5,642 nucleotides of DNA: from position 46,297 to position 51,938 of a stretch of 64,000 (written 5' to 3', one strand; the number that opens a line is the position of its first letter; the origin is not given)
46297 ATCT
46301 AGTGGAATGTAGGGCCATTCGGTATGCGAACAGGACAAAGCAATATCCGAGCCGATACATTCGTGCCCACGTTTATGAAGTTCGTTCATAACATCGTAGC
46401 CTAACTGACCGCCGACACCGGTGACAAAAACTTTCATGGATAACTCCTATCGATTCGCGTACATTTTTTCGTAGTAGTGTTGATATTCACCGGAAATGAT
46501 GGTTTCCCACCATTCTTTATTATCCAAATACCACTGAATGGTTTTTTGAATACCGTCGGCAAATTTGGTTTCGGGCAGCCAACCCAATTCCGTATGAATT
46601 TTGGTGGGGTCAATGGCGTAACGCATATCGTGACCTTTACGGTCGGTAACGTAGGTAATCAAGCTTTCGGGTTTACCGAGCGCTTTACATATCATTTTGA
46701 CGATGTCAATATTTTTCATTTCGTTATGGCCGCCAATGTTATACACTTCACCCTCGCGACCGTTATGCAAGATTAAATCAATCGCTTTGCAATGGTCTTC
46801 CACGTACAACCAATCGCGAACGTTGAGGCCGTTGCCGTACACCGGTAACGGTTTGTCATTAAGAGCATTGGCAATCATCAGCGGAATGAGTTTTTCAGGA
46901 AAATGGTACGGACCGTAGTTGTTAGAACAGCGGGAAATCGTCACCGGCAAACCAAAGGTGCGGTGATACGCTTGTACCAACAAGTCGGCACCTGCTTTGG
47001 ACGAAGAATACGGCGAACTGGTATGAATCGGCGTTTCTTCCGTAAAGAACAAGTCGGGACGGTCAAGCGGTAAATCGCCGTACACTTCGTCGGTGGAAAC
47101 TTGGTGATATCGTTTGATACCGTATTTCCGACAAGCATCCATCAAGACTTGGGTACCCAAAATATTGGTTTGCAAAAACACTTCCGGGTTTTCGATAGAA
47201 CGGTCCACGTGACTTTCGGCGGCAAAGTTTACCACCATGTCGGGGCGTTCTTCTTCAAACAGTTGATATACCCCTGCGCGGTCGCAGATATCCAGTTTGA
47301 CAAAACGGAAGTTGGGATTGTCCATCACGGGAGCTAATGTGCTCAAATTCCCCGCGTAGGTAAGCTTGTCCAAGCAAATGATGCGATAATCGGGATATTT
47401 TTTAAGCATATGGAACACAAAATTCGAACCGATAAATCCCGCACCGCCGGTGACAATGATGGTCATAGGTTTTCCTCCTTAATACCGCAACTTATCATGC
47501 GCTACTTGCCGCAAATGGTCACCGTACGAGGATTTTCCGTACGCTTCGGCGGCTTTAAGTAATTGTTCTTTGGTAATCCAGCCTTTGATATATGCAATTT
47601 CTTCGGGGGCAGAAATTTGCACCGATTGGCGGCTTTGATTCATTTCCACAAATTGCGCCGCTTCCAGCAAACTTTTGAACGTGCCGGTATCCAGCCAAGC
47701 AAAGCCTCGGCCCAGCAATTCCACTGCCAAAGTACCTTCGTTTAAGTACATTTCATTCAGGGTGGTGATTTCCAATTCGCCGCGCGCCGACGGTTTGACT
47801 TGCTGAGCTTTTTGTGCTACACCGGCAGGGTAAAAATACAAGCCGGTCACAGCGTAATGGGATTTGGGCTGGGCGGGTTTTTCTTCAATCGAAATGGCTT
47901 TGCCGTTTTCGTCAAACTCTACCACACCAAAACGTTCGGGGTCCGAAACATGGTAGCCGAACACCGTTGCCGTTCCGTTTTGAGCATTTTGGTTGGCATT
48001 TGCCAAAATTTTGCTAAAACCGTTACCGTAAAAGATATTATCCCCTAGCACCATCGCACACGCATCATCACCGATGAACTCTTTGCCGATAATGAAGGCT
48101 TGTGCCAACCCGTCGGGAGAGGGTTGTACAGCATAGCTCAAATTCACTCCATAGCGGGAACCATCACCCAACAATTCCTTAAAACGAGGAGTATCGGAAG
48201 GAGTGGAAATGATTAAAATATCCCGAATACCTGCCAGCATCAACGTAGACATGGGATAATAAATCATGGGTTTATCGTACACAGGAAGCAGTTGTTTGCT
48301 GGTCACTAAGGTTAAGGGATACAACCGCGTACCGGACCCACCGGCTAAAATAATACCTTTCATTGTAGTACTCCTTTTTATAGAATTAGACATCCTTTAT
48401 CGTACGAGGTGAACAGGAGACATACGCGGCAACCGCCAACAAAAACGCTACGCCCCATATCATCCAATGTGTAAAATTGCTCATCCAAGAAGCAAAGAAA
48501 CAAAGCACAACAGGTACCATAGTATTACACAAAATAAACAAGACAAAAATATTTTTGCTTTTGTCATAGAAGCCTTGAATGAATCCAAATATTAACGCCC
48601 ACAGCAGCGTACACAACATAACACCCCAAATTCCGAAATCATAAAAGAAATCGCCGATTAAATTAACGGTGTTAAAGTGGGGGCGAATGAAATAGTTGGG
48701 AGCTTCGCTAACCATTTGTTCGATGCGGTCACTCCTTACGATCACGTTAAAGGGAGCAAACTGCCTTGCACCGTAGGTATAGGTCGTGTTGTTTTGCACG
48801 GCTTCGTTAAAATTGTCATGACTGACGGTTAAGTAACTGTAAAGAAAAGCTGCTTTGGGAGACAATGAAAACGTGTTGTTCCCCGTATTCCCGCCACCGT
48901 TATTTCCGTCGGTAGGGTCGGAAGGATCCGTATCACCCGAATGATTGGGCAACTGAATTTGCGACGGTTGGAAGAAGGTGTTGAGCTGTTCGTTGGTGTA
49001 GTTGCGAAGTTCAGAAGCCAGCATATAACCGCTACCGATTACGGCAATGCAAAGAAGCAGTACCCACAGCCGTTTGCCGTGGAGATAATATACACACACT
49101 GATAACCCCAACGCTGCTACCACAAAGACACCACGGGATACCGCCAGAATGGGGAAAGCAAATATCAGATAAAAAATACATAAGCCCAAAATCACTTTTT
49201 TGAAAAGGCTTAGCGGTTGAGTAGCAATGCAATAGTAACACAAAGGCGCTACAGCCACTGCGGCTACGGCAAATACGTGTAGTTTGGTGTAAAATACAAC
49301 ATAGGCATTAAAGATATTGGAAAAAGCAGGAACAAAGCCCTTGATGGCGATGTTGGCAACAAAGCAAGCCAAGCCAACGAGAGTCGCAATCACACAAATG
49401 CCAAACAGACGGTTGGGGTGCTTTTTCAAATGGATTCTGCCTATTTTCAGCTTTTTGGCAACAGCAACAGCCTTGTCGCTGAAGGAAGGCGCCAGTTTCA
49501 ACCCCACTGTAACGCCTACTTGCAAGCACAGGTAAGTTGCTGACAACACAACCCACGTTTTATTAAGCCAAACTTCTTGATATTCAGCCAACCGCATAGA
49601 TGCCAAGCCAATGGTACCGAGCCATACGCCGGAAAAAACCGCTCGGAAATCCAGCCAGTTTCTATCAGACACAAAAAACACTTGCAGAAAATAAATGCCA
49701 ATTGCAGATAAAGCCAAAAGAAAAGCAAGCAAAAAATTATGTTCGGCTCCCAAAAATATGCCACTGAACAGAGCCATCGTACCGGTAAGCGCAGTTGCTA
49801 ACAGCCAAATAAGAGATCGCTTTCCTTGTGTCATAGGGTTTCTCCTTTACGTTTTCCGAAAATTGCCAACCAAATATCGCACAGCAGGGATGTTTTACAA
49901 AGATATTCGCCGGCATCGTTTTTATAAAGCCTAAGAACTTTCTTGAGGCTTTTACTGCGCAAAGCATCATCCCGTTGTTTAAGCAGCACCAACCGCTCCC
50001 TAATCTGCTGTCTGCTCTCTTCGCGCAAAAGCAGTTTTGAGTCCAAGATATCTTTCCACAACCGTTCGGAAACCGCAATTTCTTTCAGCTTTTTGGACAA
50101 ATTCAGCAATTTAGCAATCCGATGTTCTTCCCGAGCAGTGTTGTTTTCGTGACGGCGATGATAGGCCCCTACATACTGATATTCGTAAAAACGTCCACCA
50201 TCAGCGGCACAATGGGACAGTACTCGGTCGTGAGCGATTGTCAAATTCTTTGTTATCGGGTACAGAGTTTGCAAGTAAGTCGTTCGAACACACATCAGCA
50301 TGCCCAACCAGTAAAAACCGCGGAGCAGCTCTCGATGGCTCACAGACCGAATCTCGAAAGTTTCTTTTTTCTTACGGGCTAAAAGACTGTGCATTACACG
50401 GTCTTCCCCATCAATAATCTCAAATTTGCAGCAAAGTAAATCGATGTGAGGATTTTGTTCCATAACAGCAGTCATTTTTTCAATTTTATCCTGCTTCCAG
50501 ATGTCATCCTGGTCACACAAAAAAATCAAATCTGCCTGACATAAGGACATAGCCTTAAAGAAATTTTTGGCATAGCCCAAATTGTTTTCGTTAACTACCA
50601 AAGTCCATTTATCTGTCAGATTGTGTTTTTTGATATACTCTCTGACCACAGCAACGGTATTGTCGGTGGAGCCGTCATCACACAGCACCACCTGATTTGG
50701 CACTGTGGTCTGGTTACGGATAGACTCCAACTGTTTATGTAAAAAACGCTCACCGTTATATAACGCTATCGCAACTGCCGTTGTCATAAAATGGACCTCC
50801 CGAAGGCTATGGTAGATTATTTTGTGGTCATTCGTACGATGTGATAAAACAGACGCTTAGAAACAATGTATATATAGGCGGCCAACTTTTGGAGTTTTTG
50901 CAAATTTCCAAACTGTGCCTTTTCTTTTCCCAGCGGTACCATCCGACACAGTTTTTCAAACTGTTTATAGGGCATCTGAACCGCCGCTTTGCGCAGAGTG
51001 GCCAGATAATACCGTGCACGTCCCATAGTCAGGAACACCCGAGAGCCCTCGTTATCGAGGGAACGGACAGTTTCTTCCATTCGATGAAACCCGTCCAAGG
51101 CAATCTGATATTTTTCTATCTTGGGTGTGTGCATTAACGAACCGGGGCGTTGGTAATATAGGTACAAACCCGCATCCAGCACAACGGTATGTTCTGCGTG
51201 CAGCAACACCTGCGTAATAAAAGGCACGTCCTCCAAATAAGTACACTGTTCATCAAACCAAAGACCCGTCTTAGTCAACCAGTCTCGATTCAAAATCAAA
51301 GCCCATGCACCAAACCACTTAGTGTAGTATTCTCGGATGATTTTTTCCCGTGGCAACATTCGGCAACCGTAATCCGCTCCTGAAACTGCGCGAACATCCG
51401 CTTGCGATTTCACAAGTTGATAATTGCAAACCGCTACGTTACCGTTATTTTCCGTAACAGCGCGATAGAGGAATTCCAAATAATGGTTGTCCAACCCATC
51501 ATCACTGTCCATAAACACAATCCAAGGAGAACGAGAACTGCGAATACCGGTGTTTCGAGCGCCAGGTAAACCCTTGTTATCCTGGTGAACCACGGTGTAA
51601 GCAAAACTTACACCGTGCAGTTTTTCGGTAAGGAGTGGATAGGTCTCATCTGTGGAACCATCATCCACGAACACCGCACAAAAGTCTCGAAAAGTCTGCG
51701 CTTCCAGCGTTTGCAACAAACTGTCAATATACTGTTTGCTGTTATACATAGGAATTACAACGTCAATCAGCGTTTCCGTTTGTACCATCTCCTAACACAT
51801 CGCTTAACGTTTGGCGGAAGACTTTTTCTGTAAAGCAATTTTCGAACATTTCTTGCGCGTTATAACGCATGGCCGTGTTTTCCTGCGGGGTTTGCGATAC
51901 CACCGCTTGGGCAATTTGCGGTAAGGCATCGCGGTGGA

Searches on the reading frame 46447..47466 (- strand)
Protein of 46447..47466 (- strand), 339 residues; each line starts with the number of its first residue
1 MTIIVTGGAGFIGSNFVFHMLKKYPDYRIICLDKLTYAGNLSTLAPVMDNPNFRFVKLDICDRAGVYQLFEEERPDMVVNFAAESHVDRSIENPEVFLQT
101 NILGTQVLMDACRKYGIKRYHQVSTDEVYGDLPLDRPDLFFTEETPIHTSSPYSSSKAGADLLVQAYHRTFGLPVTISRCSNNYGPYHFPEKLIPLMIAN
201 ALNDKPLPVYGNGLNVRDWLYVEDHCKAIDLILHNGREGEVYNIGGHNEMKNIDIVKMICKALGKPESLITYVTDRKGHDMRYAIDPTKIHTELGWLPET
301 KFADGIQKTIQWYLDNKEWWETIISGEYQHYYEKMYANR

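Call 7: search_protein_families(library=pfam, proteins=[window:46447-47466:-], max_evalue=0.001)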
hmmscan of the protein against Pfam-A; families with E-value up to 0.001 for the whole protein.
window:46447-47466:- (339 aa): 6 families
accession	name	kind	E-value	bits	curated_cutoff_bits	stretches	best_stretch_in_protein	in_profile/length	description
PF16363.11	GDP_Man_Dehyd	-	7.3e-90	302.2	27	1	4-309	1-332/332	GDP-mannose 4,6 dehydratase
PF01370.27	Epimerase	-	7e-72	242.1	20.9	1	3-245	1-240/240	NAD dependent epimerase/dehydratase family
PF02719.21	Polysacc_synt_2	-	2.2e-16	60.3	20.2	1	3-127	1-130/293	Polysaccharide biosynthesis protein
PF01073.25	3Beta_HSD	-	1.3e-14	54.3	22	1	4-228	1-224/280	3-beta hydroxysteroid dehydrogenase/isomerase family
PF04321.23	RmlD_sub_bind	-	2.7e-14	53.4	27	1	1-265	1-233/287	RmlD substrate binding domain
PF07993.18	NAD_binding_4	-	9.3e-14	51.6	20.1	1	75-182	89-206/258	Male sterility protein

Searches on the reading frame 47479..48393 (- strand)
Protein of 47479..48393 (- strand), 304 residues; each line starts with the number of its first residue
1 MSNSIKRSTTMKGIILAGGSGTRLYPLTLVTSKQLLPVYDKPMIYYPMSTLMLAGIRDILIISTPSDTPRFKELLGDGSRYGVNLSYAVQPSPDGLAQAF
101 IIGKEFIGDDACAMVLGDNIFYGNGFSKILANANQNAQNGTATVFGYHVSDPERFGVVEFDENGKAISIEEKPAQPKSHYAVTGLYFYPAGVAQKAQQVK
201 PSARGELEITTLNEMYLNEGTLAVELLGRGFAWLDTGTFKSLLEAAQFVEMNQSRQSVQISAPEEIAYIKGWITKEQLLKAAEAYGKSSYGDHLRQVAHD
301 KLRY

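Call 7: search_protein_families(library=pfam, proteins=[window:47479-48393:-], max_evalue=0.001)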
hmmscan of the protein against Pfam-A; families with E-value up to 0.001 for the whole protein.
window:47479-48393:- (304 aa): 2 families
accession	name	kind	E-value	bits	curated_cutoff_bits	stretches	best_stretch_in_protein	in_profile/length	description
PF00483.29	NTP_transferase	-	2.8e-80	269.9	21.2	1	12-250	1-243/245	Nucleotidyl transferase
PF12804.13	NTP_transf_3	-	7.2e-08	33.2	27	1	13-139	1-116/160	MobA-like NTP transferase domain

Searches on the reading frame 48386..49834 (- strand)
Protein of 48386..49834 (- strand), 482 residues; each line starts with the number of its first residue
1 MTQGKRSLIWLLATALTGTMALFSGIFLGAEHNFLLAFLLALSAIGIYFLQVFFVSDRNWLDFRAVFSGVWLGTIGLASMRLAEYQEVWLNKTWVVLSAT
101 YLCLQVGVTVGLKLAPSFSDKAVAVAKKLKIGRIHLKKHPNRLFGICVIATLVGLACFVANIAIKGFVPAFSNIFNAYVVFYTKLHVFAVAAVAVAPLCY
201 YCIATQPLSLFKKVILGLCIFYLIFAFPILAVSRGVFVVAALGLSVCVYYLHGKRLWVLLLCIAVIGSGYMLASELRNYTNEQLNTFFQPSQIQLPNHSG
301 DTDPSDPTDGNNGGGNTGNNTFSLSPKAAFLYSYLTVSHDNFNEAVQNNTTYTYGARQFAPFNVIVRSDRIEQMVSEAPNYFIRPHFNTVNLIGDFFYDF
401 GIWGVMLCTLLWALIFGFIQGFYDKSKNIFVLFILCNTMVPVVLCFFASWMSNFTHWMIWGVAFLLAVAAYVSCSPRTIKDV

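Call 7: search_protein_families(library=pfam, proteins=[window:48386-49834:-], max_evalue=0.001)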
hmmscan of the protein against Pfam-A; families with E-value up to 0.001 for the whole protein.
window:48386-49834:- (482 aa): 1 family
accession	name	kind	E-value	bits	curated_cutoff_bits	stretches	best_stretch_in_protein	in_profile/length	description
PF01901.21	O_anti_polymase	-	8.7e-05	22.4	24.2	1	342-431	222-308/335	Putative O-antigen polymerase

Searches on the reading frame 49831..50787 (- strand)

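Call 7: search_protein_families(library=pfam, proteins=[window:49831-50787:-], max_evalue=0.001)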
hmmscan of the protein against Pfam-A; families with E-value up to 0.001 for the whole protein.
window:49831-50787:- (318 aa): 3 families
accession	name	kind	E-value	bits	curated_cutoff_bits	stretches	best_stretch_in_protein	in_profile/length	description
PF00535.33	Glycos_transf_2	-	2.2e-26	93.2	23.3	1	5-137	2-131/168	Glycosyl transferase family 2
PF13641.12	Glyco_tranf_2_3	-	7.6e-14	52.7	27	1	3-180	3-179/230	Glycosyltransferase like family 2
PF10111.15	Glyco_tranf_2_2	-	4e-10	40.1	27.3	1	5-113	2-115/276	Glycosyltransferase like family 2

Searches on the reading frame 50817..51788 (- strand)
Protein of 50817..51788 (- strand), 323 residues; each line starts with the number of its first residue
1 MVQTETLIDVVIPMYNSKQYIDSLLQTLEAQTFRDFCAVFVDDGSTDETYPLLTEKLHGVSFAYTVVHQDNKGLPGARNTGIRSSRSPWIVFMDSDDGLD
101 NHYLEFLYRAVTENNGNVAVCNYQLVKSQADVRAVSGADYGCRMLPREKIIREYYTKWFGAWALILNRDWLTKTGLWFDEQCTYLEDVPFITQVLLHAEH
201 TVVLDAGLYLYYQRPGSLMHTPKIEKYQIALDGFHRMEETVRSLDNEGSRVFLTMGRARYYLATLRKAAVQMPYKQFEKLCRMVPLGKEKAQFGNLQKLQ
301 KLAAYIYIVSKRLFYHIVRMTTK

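Call 7: search_protein_families(library=pfam, proteins=[window:50817-51788:-], max_evalue=0.001)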
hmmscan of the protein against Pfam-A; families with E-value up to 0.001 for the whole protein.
window:50817-51788:- (323 aa): 3 families
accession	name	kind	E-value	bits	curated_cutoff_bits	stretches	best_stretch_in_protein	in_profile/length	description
PF00535.33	Glycos_transf_2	-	3e-24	86.3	23.3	1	10-128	2-120/168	Glycosyl transferase family 2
PF10111.15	Glyco_tranf_2_2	-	2.5e-06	27.6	27.3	1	10-204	2-209/276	Glycosyltransferase like family 2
PF13641.12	Glyco_tranf_2_3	-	6.1e-06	26.9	27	1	9-187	4-187/230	Glycosyltransferase like family 2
